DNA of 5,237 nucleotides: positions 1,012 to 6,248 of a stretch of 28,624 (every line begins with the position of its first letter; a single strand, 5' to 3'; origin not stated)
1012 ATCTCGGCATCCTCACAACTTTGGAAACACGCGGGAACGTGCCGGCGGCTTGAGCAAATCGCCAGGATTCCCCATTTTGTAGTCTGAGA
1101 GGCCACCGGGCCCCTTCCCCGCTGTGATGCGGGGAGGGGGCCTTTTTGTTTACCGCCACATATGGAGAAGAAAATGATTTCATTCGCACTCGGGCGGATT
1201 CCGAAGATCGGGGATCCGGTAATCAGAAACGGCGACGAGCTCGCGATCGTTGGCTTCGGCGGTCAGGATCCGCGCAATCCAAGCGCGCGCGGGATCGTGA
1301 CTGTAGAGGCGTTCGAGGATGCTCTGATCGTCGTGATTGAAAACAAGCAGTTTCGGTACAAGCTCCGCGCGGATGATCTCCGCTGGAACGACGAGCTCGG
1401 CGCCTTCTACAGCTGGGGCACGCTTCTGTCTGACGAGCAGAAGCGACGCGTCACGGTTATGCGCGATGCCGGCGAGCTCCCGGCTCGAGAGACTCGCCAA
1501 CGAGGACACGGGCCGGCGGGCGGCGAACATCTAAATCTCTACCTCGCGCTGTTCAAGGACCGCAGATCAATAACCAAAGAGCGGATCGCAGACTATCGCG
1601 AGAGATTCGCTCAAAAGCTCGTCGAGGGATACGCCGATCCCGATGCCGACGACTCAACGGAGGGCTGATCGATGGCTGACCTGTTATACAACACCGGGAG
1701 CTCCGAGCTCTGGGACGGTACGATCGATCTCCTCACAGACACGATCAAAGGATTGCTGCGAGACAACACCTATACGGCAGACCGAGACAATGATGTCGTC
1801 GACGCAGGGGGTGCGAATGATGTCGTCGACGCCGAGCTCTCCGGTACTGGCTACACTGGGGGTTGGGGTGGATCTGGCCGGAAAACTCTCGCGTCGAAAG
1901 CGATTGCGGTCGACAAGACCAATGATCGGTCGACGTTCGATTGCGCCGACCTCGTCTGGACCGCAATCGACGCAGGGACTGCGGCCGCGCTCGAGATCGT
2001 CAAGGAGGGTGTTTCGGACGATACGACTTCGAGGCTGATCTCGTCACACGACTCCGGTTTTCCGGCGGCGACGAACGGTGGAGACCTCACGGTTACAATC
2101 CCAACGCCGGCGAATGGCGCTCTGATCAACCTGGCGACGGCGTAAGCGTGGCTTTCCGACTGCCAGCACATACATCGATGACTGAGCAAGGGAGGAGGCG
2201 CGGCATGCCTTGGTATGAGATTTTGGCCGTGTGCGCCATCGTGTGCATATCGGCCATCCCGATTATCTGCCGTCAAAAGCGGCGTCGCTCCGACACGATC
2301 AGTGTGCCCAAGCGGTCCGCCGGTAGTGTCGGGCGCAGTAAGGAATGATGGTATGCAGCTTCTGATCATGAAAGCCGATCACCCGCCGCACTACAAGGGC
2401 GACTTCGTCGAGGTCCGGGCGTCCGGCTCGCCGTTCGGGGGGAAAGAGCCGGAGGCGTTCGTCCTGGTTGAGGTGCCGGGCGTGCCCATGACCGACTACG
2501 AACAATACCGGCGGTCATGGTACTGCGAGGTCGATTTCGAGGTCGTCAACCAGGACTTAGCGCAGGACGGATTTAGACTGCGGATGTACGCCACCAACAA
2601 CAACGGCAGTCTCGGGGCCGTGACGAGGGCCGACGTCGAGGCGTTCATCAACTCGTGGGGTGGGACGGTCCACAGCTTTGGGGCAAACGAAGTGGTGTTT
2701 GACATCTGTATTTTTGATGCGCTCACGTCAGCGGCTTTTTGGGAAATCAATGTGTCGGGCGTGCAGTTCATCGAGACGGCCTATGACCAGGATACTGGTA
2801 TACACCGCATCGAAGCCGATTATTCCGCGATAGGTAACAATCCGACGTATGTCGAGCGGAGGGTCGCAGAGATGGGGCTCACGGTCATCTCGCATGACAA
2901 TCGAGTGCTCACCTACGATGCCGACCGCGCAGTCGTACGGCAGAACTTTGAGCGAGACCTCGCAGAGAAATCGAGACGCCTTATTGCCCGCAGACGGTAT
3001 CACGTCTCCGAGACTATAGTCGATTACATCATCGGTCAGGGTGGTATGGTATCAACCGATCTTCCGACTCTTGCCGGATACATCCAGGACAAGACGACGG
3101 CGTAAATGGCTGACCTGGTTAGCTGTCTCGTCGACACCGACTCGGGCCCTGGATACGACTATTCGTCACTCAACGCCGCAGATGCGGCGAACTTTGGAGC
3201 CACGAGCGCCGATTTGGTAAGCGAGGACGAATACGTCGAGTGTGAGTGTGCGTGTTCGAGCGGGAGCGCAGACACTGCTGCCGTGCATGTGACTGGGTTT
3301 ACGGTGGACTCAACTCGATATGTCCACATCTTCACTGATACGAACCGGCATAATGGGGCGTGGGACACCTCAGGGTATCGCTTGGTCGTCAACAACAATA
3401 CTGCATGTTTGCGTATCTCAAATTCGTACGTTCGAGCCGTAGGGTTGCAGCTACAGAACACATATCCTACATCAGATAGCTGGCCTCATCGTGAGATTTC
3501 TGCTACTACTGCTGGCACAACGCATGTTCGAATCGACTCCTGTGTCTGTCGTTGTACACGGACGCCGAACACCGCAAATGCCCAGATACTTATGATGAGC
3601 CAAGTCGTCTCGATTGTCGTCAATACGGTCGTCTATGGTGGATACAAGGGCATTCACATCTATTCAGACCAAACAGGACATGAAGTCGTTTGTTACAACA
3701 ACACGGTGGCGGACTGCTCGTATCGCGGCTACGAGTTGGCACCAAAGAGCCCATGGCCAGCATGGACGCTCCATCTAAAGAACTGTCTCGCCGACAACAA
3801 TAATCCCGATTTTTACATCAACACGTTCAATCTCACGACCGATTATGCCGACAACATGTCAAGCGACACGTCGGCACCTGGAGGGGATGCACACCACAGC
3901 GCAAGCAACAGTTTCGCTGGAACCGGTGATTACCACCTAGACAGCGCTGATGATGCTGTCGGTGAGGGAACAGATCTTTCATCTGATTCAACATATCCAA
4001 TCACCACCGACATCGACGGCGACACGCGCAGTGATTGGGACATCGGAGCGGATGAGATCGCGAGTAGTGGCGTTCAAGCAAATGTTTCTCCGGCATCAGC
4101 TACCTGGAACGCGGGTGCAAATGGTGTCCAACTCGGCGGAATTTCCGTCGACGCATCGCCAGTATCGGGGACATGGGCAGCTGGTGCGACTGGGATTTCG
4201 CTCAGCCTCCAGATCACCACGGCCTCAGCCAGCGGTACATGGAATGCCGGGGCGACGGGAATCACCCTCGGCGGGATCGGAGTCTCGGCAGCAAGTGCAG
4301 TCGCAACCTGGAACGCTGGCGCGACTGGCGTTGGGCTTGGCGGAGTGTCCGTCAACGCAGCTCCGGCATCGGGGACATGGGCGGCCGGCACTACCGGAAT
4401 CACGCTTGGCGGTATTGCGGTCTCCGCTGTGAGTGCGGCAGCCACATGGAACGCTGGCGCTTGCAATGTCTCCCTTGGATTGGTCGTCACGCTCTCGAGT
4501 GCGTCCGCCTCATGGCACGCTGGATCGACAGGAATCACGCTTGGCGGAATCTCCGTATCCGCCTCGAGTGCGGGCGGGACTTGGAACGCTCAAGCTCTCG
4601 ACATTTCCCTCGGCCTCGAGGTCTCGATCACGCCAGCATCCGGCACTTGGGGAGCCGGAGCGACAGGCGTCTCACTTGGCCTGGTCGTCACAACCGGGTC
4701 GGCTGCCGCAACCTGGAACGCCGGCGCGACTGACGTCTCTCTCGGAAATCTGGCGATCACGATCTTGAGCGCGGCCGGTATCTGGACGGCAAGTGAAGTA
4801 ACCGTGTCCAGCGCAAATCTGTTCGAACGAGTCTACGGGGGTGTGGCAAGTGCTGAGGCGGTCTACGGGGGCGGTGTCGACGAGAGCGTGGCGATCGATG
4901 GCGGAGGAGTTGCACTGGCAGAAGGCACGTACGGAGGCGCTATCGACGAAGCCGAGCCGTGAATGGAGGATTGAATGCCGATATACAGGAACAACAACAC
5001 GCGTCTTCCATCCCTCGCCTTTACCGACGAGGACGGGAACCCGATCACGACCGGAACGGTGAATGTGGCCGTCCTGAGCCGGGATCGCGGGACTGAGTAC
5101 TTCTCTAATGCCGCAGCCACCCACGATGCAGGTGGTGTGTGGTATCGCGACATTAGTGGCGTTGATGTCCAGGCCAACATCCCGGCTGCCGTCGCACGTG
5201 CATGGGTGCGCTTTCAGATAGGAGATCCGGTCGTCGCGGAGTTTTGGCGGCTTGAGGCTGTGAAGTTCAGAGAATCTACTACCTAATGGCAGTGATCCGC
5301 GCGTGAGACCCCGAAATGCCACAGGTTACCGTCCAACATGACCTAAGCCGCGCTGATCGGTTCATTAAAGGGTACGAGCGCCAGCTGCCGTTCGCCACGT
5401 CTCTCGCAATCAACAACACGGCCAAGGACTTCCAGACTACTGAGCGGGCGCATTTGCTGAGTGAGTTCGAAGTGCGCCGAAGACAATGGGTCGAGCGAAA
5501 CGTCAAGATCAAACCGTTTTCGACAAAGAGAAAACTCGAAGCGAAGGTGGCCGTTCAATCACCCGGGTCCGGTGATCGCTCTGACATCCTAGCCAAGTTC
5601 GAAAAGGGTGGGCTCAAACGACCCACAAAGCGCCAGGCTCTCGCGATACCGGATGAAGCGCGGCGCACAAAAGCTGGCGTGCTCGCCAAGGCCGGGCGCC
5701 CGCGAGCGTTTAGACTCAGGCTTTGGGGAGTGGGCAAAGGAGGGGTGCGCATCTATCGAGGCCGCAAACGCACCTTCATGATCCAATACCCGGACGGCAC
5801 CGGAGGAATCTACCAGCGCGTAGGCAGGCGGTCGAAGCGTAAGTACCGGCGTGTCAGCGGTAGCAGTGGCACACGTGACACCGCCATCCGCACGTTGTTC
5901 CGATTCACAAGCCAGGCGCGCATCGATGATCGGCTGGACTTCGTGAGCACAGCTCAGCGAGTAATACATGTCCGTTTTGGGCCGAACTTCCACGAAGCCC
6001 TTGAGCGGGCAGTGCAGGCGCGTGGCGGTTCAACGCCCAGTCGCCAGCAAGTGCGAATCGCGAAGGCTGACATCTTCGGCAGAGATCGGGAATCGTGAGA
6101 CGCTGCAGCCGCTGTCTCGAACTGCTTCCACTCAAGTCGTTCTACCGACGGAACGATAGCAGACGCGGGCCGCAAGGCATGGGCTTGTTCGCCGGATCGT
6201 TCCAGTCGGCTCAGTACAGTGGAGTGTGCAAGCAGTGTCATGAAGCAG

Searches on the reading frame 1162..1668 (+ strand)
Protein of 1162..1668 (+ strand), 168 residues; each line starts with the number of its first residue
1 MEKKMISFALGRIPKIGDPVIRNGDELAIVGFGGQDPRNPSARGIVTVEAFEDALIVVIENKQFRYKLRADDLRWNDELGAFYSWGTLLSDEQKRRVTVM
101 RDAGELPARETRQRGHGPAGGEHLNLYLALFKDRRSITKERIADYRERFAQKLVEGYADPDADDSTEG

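Call 10: search_protein_families(library=pfam, proteins=[window:1162-1668:+], max_evalue=0.01)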
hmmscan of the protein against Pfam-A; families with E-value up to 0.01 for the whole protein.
window:1162-1668:+ (168 aa): 0 families

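Call 11: search_protein_families(library=phrogs, proteins=[window:1162-1668:+], max_evalue=0.001)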
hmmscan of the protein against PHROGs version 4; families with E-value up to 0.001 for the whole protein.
window:1162-1668:+ (168 aa): 0 families

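Call 18: find_encoding_contigs(protein=window:1174-1668:+, flank=6000, max_places=10)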
Protein window:1174-1668:+ (164 aa): 8 contigs read that carry it; 4 places shown.
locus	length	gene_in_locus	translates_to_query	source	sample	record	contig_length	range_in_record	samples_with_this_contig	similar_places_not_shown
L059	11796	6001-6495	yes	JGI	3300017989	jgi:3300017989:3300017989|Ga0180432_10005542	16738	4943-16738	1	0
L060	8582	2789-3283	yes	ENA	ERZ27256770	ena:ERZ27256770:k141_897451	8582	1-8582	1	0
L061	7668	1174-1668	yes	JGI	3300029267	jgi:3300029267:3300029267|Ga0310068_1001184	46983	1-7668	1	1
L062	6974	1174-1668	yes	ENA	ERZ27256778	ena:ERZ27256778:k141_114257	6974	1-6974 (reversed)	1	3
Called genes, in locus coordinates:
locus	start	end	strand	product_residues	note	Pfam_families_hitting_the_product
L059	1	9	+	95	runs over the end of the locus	-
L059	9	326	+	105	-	-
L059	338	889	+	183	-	-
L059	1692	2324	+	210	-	PF13392:HNH_3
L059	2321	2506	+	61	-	PF07505:DUF5131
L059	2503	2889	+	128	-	-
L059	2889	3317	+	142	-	-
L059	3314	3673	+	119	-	-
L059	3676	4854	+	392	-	PF00589:Phage_integrase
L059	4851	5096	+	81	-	-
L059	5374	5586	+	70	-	-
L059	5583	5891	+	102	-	-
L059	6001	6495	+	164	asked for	-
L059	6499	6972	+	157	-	-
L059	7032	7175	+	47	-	-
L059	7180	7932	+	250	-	-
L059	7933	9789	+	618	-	-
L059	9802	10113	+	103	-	-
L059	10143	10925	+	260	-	-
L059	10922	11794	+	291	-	?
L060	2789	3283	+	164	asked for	-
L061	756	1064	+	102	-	-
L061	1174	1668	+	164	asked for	-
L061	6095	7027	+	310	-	PF01844:HNH, PF13395:HNH_4 (weak), PF14279:HNH_5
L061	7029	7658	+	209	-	PF07278:DUF1441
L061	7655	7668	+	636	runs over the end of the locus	PF05876:GpA_ATPase, PF20454:GpA_nuclease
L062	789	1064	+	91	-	-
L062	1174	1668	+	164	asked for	-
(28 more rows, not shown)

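Call 37: find_homologous_proteins(query=window:1174-1668:+, max_evalue=0.00001)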
Query window:1174-1668:+ (164 aa): 5 proteins with E <= 0.00001 among 137 candidates.
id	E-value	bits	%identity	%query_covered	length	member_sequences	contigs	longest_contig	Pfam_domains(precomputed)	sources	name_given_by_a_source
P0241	3.9e-104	363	100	100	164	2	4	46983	-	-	-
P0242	8.3e-59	216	66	94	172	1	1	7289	-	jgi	jgi:hypothetical protein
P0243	1.1e-25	108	43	93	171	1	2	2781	-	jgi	jgi:hypothetical protein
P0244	2.6e-24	104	46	69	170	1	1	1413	-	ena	-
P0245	7.4e-24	102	40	91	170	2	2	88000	-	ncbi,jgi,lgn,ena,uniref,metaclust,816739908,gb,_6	ncbi:hypothetical protein LCGC14_0909910 [marine sediment metagenome]|uniref:Uncharacterized protein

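Call 38: find_encoding_contigs(protein=P0242, flank=8000, max_places=3)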
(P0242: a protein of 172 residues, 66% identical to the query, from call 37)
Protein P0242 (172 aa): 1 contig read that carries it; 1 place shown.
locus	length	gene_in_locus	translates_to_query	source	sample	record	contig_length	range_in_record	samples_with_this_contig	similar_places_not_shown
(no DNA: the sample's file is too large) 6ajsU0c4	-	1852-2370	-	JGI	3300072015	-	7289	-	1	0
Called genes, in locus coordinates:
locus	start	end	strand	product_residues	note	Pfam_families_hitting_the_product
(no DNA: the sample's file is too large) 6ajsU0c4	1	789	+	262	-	?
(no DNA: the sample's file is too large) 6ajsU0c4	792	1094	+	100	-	-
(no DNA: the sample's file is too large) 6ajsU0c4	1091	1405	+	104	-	-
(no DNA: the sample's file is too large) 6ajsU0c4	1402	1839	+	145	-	PF18925:DUF5675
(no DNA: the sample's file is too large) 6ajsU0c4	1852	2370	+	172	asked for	-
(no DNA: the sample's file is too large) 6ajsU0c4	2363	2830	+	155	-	-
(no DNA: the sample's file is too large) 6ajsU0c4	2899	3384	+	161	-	-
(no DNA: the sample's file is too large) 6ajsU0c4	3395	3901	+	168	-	-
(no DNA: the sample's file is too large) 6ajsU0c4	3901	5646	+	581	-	-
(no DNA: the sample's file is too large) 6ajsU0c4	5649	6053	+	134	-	-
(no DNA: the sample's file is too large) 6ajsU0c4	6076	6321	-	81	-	-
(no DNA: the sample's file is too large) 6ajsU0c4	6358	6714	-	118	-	-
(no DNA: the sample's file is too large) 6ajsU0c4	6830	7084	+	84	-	-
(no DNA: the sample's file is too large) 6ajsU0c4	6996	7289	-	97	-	?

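Call 52: search_protein_families(library=phrogs, proteins=[L059:9-326:+, L059:338-889:+, L059:1692-2324:+, L059:2321-2506:+, L059:2503-2889:+, L059:2889-3317:+, L059:3314-3673:+, L059:3676-4854:+], max_evalue=0.01)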
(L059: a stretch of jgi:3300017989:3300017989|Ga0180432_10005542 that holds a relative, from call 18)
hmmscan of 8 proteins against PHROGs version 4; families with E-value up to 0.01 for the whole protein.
L059:9-326:+ (105 aa): 1 family
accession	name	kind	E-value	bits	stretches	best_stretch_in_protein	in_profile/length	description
phrog_1123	-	unknown function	0.00022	22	1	29-101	25-97/112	-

L059:338-889:+ (183 aa): 0 families

L059:1692-2324:+ (210 aa): 16 families
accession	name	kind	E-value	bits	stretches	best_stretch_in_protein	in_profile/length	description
phrog_59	-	DNA, RNA and nucleotide metabolism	1.3e-36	127.8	1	15-184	149-278/423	HNH endonuclease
phrog_1492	-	DNA, RNA and nucleotide metabolism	2e-20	74.3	1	49-124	89-165/414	HNH endonuclease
phrog_959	-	DNA, RNA and nucleotide metabolism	1.6e-18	67.8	1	50-128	37-116/138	HNH endonuclease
phrog_99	-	DNA, RNA and nucleotide metabolism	1.1e-17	65.8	1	48-119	141-206/383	HNH endonuclease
phrog_826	-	DNA, RNA and nucleotide metabolism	3.9e-16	60.4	1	52-120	92-160/281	HNH endonuclease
phrog_1891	-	DNA, RNA and nucleotide metabolism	1.6e-09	38.6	1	52-116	147-210/255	HNH endonuclease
phrog_15471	-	DNA, RNA and nucleotide metabolism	5.5e-09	37.1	1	53-123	14-85/183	HNH endonuclease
phrog_37683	-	unknown function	1.4e-08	35.2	1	51-145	141-235/279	-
phrog_4578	-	DNA, RNA and nucleotide metabolism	6.9e-08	33.5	1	73-116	14-57/130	HNH endonuclease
phrog_7545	-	DNA, RNA and nucleotide metabolism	1.9e-07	32.4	1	49-118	60-134/160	HNH endonuclease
phrog_3593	-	DNA, RNA and nucleotide metabolism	6.9e-07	30.1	1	56-117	82-139/210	HNH endonuclease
phrog_30377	-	DNA, RNA and nucleotide metabolism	7.5e-07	30.2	1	73-122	12-59/82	HNH endonuclease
phrog_6254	-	DNA, RNA and nucleotide metabolism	3.6e-06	28.3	1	52-122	21-90/154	HNH endonuclease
phrog_1872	-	DNA, RNA and nucleotide metabolism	2.6e-05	25.2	1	54-126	47-117/166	endonuclease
phrog_6156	-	DNA, RNA and nucleotide metabolism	4.9e-05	23.7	1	86-193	137-242/261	endonuclease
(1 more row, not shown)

L059:2321-2506:+ (61 aa): 1 family
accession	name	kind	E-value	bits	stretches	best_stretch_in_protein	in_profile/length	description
phrog_2045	-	unknown function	1.2e-13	52.1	1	1-49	194-242/299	-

L059:2503-2889:+ (128 aa): 0 families

L059:2889-3317:+ (142 aa): 0 families

L059:3314-3673:+ (119 aa): 1 family
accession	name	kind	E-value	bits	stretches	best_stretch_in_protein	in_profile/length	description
phrog_7338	-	unknown function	0.0015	19.7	0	28-78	11-62/87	-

L059:3676-4854:+ (392 aa): 2 families
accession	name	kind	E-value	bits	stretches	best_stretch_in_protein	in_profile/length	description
phrog_1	-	integration and excision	2.7e-24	87.4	1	23-377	119-439/611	integrase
phrog_216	-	integration and excision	3.7e-14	53.5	1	170-382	26-233/301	integrase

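Call 53: search_protein_families(library=pfam, proteins=[L059:9-326:+, L059:338-889:+, L059:1692-2324:+, L059:2321-2506:+, L059:2503-2889:+, L059:2889-3317:+, L059:3314-3673:+, L059:3676-4854:+], max_evalue=0.01)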
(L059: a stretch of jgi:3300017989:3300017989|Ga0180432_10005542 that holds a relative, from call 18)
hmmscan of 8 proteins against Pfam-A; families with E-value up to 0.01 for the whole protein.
L059:9-326:+ (105 aa): 0 families

L059:338-889:+ (183 aa): 0 families

L059:1692-2324:+ (210 aa): 1 family
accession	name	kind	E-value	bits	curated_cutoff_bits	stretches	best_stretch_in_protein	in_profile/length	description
PF13392.12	HNH_3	-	9.1e-17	60.9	24.8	1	73-115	3-45/46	HNH endonuclease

L059:2321-2506:+ (61 aa): 1 family
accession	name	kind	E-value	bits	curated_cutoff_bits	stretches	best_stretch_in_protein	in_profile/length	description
PF07505.17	DUF5131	-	1.1e-09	38.7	28.9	1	1-39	178-216/243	Protein of unknown function (DUF5131)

L059:2503-2889:+ (128 aa): 0 families

L059:2889-3317:+ (142 aa): 0 families

L059:3314-3673:+ (119 aa): 1 family
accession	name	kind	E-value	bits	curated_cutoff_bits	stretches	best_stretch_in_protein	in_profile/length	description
PF20449.3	DUF6706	-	0.0046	17.7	23.8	1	2-65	10-75/108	Family of unknown function (DUF6706)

L059:3676-4854:+ (392 aa): 1 family
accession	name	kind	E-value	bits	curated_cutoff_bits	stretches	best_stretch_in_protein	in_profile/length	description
PF00589.27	Phage_integrase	-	4.1e-11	43.4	27.1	1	221-373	24-168/172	Phage integrase family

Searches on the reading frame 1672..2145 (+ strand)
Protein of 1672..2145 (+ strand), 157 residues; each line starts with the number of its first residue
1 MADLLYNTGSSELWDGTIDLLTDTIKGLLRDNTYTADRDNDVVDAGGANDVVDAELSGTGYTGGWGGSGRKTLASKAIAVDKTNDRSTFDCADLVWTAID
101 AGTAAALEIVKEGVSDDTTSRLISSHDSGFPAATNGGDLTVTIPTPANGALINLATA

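Call 10: search_protein_families(library=pfam, proteins=[window:1672-2145:+], max_evalue=0.01)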
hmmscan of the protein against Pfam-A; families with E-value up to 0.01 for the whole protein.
window:1672-2145:+ (157 aa): 0 families

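Call 11: search_protein_families(library=phrogs, proteins=[window:1672-2145:+], max_evalue=0.001)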
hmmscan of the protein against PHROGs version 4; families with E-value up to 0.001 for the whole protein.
window:1672-2145:+ (157 aa): 2 families
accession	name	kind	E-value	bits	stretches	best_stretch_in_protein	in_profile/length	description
phrog_644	-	unknown function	9.7e-21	75.4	1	1-148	4-139/174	-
phrog_26662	-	unknown function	2.7e-08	34.9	1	68-145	65-142/151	-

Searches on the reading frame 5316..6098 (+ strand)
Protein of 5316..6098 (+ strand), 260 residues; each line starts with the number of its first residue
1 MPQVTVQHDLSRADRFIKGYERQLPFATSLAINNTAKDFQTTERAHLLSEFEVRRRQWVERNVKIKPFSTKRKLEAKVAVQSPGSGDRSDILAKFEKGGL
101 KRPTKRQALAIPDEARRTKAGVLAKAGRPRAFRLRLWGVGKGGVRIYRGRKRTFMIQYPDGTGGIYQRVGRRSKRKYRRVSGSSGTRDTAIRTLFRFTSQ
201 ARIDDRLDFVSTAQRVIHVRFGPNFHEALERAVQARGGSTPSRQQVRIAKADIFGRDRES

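Call 10: search_protein_families(library=pfam, proteins=[window:5316-6098:+], max_evalue=0.01)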
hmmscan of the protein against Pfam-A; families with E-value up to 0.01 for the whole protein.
window:5316-6098:+ (260 aa): 0 families

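Call 11: search_protein_families(library=phrogs, proteins=[window:5316-6098:+], max_evalue=0.001)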
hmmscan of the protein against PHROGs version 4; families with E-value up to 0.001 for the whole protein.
window:5316-6098:+ (260 aa): 1 family
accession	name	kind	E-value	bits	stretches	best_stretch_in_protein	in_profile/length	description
phrog_1924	-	tail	2.4e-23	84.2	1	3-234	3-234/237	minor tail protein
